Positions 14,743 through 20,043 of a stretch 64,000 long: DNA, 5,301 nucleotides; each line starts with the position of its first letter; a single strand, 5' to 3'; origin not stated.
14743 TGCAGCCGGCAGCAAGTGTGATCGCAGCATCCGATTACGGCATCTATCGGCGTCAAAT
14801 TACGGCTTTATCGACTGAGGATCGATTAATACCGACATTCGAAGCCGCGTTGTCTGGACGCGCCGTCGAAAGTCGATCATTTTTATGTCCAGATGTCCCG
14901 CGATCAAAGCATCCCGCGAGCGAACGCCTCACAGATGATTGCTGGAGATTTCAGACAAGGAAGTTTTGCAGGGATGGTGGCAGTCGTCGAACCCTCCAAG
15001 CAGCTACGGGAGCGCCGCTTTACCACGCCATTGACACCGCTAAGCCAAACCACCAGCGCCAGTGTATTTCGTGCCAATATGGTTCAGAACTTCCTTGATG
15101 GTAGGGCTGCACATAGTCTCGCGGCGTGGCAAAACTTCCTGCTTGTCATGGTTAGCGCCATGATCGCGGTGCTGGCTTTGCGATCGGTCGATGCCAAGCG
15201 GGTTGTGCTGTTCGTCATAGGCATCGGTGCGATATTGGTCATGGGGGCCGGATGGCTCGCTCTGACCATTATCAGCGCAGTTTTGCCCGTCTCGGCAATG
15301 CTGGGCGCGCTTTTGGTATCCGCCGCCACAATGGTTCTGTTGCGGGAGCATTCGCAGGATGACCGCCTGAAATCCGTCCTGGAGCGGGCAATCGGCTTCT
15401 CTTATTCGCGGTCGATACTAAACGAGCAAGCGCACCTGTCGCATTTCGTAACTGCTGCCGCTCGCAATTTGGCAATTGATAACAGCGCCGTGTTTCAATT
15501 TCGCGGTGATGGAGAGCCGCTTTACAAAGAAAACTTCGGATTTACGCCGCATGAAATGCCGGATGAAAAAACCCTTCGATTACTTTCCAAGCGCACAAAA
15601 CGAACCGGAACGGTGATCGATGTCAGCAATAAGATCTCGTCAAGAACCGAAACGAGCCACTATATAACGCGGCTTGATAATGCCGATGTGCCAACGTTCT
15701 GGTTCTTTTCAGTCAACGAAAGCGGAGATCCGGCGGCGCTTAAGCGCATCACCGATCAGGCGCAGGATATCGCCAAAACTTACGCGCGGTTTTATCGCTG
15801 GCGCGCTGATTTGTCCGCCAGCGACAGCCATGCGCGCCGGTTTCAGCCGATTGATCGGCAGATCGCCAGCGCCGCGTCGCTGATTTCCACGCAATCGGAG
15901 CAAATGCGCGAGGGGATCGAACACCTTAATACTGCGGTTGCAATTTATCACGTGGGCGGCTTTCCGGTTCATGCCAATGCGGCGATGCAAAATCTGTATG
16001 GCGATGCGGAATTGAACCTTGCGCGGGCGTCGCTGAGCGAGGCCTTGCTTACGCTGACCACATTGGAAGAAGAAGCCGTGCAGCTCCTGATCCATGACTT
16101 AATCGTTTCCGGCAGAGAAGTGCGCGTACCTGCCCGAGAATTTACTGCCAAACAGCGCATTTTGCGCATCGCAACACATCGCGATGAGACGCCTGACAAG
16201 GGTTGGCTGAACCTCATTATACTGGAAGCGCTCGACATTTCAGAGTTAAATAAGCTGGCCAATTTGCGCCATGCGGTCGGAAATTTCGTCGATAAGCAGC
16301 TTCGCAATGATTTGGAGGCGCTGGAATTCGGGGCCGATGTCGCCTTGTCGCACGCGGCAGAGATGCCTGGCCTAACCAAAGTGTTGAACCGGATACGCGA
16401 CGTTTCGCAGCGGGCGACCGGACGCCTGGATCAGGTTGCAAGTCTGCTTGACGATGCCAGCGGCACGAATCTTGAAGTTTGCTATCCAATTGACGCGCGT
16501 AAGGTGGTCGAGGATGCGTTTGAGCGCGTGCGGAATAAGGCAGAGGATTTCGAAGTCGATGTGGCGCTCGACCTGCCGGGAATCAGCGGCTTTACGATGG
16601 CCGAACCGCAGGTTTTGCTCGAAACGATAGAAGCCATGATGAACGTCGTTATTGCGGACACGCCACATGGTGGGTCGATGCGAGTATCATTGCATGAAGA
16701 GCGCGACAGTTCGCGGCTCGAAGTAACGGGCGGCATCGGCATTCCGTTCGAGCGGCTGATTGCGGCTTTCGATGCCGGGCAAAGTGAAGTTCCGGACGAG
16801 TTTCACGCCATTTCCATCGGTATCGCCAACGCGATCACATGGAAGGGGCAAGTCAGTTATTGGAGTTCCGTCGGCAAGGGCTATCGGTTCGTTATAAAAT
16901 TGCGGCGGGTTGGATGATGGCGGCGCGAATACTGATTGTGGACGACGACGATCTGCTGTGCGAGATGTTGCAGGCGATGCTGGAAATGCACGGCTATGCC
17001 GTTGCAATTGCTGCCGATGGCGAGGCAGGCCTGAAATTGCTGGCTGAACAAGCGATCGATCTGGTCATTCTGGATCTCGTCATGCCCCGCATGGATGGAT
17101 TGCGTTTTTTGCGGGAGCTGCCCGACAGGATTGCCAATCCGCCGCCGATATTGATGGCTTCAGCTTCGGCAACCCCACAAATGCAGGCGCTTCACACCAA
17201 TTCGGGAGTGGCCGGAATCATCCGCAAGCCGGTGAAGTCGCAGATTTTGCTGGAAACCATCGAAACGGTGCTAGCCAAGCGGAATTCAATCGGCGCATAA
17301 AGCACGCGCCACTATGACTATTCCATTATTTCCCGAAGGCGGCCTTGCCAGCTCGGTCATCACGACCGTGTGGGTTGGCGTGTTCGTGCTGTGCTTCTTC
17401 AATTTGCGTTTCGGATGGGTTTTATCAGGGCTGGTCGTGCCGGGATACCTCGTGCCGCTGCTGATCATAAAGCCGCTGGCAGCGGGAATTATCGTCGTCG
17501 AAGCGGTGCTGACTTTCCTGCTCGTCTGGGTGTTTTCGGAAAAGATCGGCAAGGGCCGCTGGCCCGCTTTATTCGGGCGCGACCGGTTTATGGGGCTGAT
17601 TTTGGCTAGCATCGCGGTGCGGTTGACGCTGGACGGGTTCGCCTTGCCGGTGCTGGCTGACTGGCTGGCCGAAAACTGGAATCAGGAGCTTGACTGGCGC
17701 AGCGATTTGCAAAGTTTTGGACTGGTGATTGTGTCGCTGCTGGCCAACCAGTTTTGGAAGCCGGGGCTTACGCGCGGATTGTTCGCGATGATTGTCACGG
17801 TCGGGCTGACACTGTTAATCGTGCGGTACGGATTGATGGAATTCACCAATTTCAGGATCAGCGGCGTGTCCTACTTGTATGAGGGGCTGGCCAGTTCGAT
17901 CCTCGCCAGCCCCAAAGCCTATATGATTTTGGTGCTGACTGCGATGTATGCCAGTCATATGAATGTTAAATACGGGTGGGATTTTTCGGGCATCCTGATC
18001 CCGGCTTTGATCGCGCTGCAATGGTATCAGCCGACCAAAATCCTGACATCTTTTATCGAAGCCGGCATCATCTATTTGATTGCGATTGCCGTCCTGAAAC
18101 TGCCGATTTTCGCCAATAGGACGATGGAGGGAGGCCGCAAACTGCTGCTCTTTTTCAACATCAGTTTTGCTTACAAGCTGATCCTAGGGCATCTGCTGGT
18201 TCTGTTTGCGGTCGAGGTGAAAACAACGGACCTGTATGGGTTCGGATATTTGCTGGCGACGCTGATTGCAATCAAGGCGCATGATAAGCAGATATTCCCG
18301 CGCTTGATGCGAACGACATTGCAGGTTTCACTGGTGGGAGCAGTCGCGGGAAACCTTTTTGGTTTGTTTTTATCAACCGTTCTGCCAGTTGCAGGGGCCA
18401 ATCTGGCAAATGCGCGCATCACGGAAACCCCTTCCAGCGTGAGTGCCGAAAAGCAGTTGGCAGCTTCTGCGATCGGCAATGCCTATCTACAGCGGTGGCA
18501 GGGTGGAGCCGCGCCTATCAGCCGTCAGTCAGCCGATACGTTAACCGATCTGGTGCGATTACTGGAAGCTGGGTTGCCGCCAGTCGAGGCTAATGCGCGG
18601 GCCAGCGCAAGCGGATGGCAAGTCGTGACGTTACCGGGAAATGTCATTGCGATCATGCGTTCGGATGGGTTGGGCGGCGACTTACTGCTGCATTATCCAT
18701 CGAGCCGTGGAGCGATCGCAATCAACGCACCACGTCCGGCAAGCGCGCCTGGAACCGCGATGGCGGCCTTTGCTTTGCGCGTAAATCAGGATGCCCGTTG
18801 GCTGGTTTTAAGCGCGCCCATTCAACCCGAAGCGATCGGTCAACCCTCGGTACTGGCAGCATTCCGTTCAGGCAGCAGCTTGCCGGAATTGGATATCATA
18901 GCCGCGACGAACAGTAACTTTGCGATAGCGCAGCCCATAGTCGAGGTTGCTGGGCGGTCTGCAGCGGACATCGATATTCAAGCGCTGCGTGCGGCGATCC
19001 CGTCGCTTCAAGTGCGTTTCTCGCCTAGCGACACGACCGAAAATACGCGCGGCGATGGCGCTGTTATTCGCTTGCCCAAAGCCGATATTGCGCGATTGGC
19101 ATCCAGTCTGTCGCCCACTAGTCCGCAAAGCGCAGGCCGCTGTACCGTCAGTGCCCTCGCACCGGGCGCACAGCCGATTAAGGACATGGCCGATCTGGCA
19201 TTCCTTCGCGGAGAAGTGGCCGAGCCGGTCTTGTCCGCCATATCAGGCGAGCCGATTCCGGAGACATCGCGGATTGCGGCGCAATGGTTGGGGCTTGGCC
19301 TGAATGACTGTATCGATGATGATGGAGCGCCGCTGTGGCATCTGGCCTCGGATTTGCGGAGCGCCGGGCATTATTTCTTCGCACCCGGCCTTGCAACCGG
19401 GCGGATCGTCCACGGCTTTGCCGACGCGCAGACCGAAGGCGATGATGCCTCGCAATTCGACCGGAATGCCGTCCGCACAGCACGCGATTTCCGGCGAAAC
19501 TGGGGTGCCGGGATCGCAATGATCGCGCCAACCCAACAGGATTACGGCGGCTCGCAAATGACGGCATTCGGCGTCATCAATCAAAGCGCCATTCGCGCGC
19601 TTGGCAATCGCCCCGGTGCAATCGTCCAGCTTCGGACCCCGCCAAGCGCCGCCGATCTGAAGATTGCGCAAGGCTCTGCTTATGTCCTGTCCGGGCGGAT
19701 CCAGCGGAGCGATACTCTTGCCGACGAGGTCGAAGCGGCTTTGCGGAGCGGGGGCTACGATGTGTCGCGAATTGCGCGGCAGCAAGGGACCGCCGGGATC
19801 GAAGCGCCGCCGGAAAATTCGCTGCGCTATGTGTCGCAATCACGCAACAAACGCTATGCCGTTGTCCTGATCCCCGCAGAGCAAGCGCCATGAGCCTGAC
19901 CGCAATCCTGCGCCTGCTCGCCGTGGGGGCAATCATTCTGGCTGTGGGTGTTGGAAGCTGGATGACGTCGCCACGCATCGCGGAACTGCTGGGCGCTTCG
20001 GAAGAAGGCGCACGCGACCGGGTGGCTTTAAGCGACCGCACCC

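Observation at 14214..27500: Candidate undescribed Gram-negative poly-gamma-glutamate-type polymer system with its own phosphorelay and outer-membrane barrel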

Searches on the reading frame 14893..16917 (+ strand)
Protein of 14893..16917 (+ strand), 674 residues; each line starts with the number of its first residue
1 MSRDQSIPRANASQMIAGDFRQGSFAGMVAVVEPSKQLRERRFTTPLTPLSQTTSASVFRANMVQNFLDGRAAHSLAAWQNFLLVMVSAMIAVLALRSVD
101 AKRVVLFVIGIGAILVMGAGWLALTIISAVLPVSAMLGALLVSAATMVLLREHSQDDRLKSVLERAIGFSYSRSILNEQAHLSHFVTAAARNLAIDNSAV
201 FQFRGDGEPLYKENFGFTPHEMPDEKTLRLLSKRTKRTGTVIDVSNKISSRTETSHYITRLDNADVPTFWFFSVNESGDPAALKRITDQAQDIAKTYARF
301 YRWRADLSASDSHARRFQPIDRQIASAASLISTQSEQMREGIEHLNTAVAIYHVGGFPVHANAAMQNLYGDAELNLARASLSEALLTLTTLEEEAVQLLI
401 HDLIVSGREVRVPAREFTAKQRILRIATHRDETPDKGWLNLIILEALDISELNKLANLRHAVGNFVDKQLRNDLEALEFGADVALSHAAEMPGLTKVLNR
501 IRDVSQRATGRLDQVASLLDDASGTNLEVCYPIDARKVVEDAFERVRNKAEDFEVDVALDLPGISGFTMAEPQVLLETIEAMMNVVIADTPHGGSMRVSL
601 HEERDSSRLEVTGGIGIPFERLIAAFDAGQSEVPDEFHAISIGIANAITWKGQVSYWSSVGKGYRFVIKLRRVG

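Call 3: search_protein_families(library=pfam, proteins=[window:14893-16917:+], max_evalue=0.01)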
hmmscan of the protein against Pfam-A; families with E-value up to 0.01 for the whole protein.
window:14893-16917:+ (674 aa): 1 family
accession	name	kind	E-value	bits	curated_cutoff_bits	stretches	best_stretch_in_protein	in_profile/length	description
PF02518.31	HATPase_c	-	0.0014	19.5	26.4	1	580-671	12-108/111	Histidine kinase-, DNA gyrase B-, and HSP90-like ATPase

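Call 4: search_protein_families(library=ncbifam, proteins=[window:14893-16917:+], max_evalue=0.01)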
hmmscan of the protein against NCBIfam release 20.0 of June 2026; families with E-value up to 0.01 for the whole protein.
window:14893-16917:+ (674 aa): 4 families
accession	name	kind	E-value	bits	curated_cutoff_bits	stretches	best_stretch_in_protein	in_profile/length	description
NF046044.1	PnpS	equivalog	2e-10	40.2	400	1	283-622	2-334/390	two-component system histidine kinase PnpS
TIGR02966.1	phoR_proteo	equivalog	2.8e-07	29.9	334.2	1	332-622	2-278/333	phosphate regulon sensor histidine kinase PhoR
NF007664.1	PRK10337.1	equivalog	5.1e-05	22.1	475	1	468-604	239-375/442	quorum sensing histidine kinase QseC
NF007345.0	PRK09835.1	subfamily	0.0094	14.5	423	0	530-670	333-478/482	Cu(+)/Ag(+) sensor histidine kinase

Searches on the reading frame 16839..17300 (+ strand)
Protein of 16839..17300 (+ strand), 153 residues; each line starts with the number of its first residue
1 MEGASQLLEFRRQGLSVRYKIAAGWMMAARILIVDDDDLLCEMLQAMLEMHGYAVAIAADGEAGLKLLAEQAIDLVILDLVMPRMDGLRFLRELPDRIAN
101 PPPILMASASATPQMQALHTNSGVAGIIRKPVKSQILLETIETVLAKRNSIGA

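Call 3: search_protein_families(library=pfam, proteins=[window:16839-17300:+], max_evalue=0.01)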
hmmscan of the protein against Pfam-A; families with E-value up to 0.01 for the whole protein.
window:16839-17300:+ (153 aa): 1 family
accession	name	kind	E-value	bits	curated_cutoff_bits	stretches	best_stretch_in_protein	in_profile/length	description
PF00072.30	Response_reg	-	7.7e-26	90.9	30.2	1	31-141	1-110/111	Response regulator receiver domain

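Call 4: search_protein_families(library=ncbifam, proteins=[window:16839-17300:+], max_evalue=0.01)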
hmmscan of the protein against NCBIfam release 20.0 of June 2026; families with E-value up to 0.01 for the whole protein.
window:16839-17300:+ (153 aa): 103 families (the best 25 are shown)
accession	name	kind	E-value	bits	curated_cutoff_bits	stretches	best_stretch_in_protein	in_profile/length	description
NF041733.1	resp_reg_CseB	equivalog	9.4e-20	71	350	1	30-147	2-117/228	two-component system response regulator CseB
NF000402.1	vanR-B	exception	9.5e-20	71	480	1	27-148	1-120/219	vancomycin resistance response regulator transcription factor VanR-B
NF011695.0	PRK15115.1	equivalog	8.9e-19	67.6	763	1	28-150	6-127/445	two-component system response regulator GlrR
NF008199.0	PRK10955.1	equivalog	2.6e-18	66.8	341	1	30-148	3-118/232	envelope stress response regulator transcription factor CpxR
NF052596.1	RR_EAL_PvrR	equivalog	3e-18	65.6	580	1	26-147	1-127/398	response regulator cyclic di-GMP phosphodiesterase PvrR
NF045944.1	ResRegRpaBCyano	equivalog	6.3e-18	65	330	1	32-148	1-115/229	response regulator transcription factor RpaB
NF007969.0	PRK10693.1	equivalog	6.3e-18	64.9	329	1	28-135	7-113/337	two-component system response regulator RssB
NF040689.1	MtrAB_MtrA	equivalog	6.4e-18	64.9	300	1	31-148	1-116/219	MtrAB system response regulator MtrA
NF053512.1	nitric_RR_NosR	exception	2.7e-17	62.9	400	1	31-149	1-119/422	response regulator c-di-GMP phosphodiesterase, NosR family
NF045505.1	RR_RssB_Pseudo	equivalog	7.4e-17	61.5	700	1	28-140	5-116/394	two-component system response regulator RssB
TIGR02154.1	PhoB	equivalog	8.8e-17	61.2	296.2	1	27-148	1-123/226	phosphate regulon transcriptional regulator PhoB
NF007005.1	PRK09468.1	equivalog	1e-16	61.1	331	1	28-149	3-123/237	osmolarity response regulator transcription factor OmpR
NF007135.0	PRK09581.1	equivalog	1.1e-16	60.7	474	1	27-142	1-117/457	PleD family two-component system response regulator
NF011874.0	PRK15347.1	equivalog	1.2e-16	60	852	1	25-143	689-808/921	two component system sensor kinase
NF053854.1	RespRegPhoBBctds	equivalog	1.3e-16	60.7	270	1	31-148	1-118/225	two-component system response regulator PhoB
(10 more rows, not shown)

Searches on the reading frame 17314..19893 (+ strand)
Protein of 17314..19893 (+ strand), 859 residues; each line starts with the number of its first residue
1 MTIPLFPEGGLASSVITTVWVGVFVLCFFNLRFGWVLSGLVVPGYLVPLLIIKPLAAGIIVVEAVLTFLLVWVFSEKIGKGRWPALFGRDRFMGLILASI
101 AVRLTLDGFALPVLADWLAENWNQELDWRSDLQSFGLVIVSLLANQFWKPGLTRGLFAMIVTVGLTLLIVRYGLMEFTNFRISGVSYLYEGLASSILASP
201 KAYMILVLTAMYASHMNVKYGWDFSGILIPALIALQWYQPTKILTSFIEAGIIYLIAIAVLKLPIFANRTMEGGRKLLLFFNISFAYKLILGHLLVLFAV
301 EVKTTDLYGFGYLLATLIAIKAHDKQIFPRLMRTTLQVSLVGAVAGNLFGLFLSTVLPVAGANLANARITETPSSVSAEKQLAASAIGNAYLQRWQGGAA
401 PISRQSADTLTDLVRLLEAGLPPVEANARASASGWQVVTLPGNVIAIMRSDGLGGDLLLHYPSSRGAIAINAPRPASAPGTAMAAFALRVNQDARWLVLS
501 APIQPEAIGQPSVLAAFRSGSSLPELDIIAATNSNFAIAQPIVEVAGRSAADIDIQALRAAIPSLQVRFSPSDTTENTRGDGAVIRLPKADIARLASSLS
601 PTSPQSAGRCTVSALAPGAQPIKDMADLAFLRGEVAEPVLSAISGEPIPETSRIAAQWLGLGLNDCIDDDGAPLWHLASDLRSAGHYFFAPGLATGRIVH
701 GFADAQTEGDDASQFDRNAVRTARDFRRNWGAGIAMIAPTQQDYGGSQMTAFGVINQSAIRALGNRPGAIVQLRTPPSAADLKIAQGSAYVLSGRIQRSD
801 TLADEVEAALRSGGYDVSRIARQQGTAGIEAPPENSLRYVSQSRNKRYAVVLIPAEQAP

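Call 3: search_protein_families(library=pfam, proteins=[window:17314-19893:+], max_evalue=0.01)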
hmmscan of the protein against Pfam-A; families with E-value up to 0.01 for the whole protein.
window:17314-19893:+ (859 aa): 1 family
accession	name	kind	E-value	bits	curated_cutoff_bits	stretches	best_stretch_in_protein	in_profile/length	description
PF14102.11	Caps_synth_CapC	-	9.6e-38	129.7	27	2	21-154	1-117/119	Capsule biosynthesis CapC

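Call 4: search_protein_families(library=ncbifam, proteins=[window:17314-19893:+], max_evalue=0.01)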
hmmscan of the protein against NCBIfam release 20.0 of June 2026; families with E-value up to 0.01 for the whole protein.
window:17314-19893:+ (859 aa): 1 family
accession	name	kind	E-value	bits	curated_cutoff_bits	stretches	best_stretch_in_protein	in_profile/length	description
TIGR04011.1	poly_gGlu_PgsC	equivalog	8.5e-16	58.5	96.45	2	21-165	3-130/132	poly-gamma-glutamate biosynthesis protein PgsC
